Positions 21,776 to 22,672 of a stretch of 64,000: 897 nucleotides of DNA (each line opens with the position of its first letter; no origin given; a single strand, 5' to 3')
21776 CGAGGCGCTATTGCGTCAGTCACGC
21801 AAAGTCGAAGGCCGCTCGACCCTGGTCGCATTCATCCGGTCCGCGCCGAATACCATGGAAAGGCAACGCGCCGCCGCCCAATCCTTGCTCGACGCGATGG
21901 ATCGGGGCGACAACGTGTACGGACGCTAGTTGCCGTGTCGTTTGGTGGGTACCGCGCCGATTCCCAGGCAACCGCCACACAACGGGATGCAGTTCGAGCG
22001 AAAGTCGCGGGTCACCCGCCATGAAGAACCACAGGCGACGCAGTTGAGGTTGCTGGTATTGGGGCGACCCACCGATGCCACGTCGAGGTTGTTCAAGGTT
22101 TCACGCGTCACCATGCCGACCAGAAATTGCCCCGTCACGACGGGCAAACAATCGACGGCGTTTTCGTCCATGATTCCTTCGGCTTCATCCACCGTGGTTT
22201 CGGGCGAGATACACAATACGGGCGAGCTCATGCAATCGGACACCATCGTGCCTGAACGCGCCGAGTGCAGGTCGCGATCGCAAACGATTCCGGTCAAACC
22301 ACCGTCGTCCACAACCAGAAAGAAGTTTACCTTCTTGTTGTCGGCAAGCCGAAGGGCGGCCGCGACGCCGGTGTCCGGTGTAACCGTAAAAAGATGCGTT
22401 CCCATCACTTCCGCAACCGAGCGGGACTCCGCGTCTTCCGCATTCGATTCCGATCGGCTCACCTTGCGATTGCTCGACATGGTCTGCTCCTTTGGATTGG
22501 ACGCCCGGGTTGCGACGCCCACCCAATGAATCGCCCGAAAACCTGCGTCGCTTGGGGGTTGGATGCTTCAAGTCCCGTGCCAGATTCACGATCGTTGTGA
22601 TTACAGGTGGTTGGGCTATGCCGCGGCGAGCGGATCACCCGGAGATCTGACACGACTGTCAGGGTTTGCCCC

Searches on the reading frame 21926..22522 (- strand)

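Call 3: search_protein_families(library=pfam, proteins=[window:21926-22522:-], max_evalue=0.01)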
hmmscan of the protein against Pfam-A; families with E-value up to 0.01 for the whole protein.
window:21926-22522:- (198 aa): 2 families
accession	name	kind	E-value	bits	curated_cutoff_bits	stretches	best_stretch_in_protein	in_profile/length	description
PF00571.33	CBS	-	1.5e-23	83.3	24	2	94-143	1-51/57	CBS domain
PF05077.17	DUF678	-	0.0026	18.3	24.1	1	135-174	38-73/74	Protein of unknown function (DUF678)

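Call 5: search_protein_families(library=ncbifam, proteins=[window:21926-22522:-], max_evalue=0.1)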
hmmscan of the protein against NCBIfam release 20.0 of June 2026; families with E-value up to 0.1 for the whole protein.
window:21926-22522:- (198 aa): 25 families
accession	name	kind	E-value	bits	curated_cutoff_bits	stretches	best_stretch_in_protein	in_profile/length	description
TIGR01302.1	IMP_dehydrog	equivalog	5.4e-13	48.6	481.5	1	35-145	81-198/450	IMP dehydrogenase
NF041552.1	TF_PrdR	equivalog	1.5e-10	40.1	795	1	32-145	4-123/577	sigma-54 dependent transcriptional regulator PrdR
TIGR01303.1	IMP_DH_rel_1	equivalog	1.7e-07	30.5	562.75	1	37-141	92-196/475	GuaB1 family IMP dehydrogenase-related protein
TIGR01186.1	proV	subfamily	1.9e-07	30.6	326.6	1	31-143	239-353/363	betaine/proline/choline family ABC transporter ATP-binding protein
NF005869.0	PRK07807.1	equivalog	3.2e-07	29.7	549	1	44-143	99-200/479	GuaB1 family IMP dehydrogenase-related protein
NF041569.1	A-tRNAntase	equivalog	5.5e-07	28.2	1440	1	94-143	311-360/880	A-adding tRNA nucleotidyltransferase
NF038279.1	TF_CBS_SpxR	exception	4.7e-06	25.6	600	1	60-146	217-305/427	CBS-HotDog domain-containing transcription factor SpxR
NF011447.0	PRK14869.2-3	equivalog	6.6e-06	25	522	1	5-86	39-121/540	putative manganese-dependent inorganic diphosphatase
NF052358.1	GMPRedGuaB1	equivalog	7.2e-06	25.4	675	1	44-143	99-200/479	GMP reductase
NF011443.0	PRK14869.1-5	equivalog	1.4e-05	23.7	335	1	92-146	69-124/546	putative manganese-dependent inorganic diphosphatase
NF005493.0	PRK07107.1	equivalog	3.5e-05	22.6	585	1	46-144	109-216/502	IMP dehydrogenase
NF011446.0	PRK14869.2-2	equivalog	6e-05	21.7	601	1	93-145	77-130/576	putative manganese-dependent inorganic diphosphatase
NF008141.0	PRK10892.1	equivalog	0.00015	21.2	505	1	29-87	266-324/328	arabinose-5-phosphate isomerase KdsD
TIGR00393.1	kpsF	subfamily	0.0011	18.6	203.7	1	36-138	157-267/268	KpsF/GutQ family sugar-phosphate isomerase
TIGR01137.1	cysta_beta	equivalog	0.0011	17.7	510.25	1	94-146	340-394/457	cystathionine beta-synthase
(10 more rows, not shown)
